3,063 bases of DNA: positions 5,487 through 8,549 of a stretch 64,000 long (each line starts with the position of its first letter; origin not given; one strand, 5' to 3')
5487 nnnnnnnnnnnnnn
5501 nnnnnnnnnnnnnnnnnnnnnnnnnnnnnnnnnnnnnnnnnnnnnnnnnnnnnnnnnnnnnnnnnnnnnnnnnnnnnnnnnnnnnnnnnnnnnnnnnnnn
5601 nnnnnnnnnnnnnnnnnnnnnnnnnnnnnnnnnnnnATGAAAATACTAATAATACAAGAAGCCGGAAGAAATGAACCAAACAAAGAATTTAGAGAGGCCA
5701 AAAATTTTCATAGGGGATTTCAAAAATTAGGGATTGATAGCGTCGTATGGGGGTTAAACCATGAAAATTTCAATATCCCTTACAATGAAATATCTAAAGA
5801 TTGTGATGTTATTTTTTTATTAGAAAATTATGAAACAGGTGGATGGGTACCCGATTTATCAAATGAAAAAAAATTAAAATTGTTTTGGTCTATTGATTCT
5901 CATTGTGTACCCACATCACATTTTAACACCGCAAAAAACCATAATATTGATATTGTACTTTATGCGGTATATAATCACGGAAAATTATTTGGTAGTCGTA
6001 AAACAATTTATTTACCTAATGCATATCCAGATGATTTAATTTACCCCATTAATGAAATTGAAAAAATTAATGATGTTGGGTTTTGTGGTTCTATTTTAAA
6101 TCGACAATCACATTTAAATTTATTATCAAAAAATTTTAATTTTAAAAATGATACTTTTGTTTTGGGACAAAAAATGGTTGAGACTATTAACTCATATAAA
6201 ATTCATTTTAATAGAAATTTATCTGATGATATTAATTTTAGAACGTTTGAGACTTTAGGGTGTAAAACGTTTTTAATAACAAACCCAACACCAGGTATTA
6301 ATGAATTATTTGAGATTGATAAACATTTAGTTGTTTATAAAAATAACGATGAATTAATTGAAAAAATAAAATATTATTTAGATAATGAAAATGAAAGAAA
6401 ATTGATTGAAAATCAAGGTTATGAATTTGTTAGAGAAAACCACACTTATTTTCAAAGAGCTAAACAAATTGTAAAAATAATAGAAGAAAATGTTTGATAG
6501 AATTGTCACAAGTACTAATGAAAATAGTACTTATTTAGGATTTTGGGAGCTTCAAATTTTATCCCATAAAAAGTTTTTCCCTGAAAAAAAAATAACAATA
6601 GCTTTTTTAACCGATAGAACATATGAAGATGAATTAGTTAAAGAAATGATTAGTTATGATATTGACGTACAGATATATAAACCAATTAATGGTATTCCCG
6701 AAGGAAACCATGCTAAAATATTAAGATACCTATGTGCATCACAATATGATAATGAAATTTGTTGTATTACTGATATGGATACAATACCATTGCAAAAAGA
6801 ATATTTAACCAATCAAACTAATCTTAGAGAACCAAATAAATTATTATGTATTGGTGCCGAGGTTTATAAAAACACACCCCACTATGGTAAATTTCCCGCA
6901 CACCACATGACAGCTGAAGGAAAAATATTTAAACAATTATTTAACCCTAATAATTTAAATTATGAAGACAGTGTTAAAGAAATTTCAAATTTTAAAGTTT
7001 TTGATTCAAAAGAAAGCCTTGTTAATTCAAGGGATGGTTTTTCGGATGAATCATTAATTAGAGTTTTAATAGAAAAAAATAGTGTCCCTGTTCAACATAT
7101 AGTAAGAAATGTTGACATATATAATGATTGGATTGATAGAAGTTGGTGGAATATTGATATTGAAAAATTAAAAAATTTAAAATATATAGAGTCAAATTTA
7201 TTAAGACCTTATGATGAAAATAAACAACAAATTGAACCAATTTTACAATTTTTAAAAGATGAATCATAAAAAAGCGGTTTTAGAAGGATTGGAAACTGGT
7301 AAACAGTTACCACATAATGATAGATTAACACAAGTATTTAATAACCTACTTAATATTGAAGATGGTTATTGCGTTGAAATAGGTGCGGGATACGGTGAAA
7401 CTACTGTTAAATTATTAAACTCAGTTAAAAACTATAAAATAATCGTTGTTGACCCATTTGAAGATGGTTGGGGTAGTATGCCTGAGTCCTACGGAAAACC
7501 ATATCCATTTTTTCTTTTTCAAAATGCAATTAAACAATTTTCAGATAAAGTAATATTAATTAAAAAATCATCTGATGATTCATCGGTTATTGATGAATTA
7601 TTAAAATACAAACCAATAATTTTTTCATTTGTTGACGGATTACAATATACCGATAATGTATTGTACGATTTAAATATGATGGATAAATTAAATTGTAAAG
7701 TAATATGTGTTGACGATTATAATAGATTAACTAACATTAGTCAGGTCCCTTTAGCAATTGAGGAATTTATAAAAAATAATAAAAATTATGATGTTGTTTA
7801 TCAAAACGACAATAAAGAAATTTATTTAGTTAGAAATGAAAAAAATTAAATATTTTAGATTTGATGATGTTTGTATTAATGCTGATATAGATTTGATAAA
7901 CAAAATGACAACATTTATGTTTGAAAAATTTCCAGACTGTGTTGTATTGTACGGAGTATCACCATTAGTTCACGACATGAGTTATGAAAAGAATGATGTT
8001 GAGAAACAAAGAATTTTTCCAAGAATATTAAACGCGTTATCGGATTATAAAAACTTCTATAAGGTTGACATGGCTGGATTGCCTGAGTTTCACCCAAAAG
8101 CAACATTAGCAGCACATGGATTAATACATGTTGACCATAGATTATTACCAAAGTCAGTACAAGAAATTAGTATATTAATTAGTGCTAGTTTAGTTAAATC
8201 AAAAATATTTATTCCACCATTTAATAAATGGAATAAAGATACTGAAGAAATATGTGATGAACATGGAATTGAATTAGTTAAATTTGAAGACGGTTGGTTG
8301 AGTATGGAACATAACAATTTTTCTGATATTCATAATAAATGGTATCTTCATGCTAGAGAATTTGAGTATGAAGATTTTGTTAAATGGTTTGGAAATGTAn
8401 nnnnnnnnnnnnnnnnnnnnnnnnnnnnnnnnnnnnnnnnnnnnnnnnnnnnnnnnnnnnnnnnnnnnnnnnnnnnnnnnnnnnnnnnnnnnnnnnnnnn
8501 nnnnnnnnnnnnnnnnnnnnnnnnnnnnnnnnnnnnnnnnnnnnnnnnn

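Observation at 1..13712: Fourteen-kb phage-borne glycan biosynthesis island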

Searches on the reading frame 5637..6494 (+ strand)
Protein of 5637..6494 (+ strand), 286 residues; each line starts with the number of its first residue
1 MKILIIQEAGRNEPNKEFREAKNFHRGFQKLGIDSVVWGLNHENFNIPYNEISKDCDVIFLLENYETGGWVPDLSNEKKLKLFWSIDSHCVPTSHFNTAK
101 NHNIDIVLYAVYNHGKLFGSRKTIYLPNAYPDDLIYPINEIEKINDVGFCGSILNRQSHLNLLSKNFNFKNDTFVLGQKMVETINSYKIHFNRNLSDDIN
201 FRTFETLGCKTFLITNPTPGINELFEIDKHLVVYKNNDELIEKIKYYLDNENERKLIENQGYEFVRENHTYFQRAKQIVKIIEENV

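Call 4: search_protein_families(library=pfam, max_evalue=0.01, proteins=[window:5637-6494:+])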
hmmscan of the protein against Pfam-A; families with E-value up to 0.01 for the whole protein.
window:5637-6494:+ (286 aa): 2 families
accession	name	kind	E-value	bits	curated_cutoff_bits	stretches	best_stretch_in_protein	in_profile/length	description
PF13524.12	Glyco_trans_1_2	-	1.2e-28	100.4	25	1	168-279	28-143/144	Glycosyl transferase-like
PF00534.26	Glycos_transf_1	-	0.00042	20.3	26.4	1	203-263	109-171/172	Glycosyl transferases group 1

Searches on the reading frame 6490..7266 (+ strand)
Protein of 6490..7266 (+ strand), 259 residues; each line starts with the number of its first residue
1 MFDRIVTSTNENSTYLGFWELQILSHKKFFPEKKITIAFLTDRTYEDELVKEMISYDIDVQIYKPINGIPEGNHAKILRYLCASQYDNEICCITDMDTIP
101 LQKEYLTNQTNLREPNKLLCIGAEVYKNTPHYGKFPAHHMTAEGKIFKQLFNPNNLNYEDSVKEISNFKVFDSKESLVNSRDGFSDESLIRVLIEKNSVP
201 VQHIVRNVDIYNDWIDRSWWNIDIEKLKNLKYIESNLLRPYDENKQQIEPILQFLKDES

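Call 4: search_protein_families(library=pfam, max_evalue=0.01, proteins=[window:6490-7266:+])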
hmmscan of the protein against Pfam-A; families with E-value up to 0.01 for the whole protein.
window:6490-7266:+ (259 aa): 0 families

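Call 7: search_protein_families(library=phrogs, max_evalue=0.001, proteins=[window:6490-7266:+])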
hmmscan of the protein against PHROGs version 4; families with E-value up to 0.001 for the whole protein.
window:6490-7266:+ (259 aa): 0 families

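Call 37: search_protein_families(library=ncbifam, max_evalue=0.01, proteins=[window:6490-7266:+])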
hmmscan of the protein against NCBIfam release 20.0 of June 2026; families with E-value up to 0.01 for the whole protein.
window:6490-7266:+ (259 aa): 0 families

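Call 57: search_solved_structures(query=window:6490-7266:+, max_evalue=1)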
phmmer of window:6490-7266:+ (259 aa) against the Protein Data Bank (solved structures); distinct sequences matched with E-value up to 1: 11.
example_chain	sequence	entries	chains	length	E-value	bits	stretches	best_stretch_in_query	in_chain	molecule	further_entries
5hns_A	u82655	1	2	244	0.45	13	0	17-55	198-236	Niemann-Pick C1 protein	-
9er2_O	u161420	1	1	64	0.47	12.9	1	191-217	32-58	Transcription elongation factor 1 homolog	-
5f18_A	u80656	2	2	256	0.59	12.6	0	17-54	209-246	Niemann-Pick C1 protein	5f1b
6wvk_H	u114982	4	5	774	0.61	12.6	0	34-70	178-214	DNA helicase IV | DNA helicase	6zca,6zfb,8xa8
8eus_C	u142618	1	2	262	0.68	12.4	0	17-55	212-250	NPC intracellular cholesterol transporter 1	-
8b3d_M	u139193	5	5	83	0.77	12.3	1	191-217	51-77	Transcription elongation factor 1 homolog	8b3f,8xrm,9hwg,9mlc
5kwy_A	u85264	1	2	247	0.78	12.2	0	17-53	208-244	Niemann-Pick C1 protein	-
1wii_A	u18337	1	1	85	0.79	12.2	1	191-217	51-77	Hypothetical UPF0222 protein MGC4549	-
9fd2_f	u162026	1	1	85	0.81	12.2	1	191-217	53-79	Transcription elongation factor 1 homolog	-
9bz0_M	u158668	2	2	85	0.81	12.2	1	191-217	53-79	Transcription elongation factor 1 homolog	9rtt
9dz2_C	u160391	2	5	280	0.83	12.1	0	17-53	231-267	NPC intracellular cholesterol transporter 1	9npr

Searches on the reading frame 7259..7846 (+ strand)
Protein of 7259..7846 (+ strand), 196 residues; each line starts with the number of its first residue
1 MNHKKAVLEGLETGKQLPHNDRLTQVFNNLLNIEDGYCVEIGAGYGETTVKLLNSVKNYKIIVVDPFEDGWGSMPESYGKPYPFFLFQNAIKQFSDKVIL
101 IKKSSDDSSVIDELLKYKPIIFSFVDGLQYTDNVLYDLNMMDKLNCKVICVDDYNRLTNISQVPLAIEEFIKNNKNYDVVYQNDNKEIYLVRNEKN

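Call 4: search_protein_families(library=pfam, max_evalue=0.01, proteins=[window:7259-7846:+])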
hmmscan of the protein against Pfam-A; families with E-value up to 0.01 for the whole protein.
window:7259-7846:+ (196 aa): 1 family
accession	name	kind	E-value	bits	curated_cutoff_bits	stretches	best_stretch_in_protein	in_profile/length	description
PF13578.12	Methyltransf_24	-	0.0009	20.5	26.3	1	39-142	1-91/105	Methyltransferase domain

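Call 7: search_protein_families(library=phrogs, max_evalue=0.001, proteins=[window:7259-7846:+])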
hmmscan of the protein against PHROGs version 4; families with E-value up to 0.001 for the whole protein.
window:7259-7846:+ (196 aa): 1 family
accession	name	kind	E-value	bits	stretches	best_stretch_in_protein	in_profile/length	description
phrog_2675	-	other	0.00023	20.7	1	29-187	313-475/599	DNA methyltransferase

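Call 37: search_protein_families(library=ncbifam, max_evalue=0.01, proteins=[window:7259-7846:+])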
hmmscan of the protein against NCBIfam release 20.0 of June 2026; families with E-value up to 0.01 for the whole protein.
window:7259-7846:+ (196 aa): 0 families

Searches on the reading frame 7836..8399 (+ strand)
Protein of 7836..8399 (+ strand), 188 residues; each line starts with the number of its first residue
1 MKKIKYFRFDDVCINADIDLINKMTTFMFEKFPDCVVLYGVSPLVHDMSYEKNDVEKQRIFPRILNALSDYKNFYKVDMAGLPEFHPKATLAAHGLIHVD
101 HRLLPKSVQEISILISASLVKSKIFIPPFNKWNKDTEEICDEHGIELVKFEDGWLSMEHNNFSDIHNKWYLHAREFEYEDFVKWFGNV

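Call 5: search_protein_families(library=pfam, max_evalue=0.01, proteins=[window:7836-8399:+])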
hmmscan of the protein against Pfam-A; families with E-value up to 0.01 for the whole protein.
window:7836-8399:+ (188 aa): 0 families

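Call 7: search_protein_families(library=phrogs, max_evalue=0.001, proteins=[window:7836-8399:+])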
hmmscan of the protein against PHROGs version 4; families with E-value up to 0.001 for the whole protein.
window:7836-8399:+ (188 aa): 0 families

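Call 37: search_protein_families(library=ncbifam, max_evalue=0.01, proteins=[window:7836-8399:+])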
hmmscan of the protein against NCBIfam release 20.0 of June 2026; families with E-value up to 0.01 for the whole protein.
window:7836-8399:+ (188 aa): 0 families

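Call 58: search_solved_structures(query=window:7836-8399:+, max_evalue=1)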
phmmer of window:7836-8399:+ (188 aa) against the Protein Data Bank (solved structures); distinct sequences matched with E-value up to 1: 2.
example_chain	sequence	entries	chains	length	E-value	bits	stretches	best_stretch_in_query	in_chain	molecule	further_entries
5lh9_A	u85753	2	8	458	0.11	15.6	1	90-149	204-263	OMEGA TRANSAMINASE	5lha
7y51_A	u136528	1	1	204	0.58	13.2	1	110-151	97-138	Predicted xylanase/chitin deacetylase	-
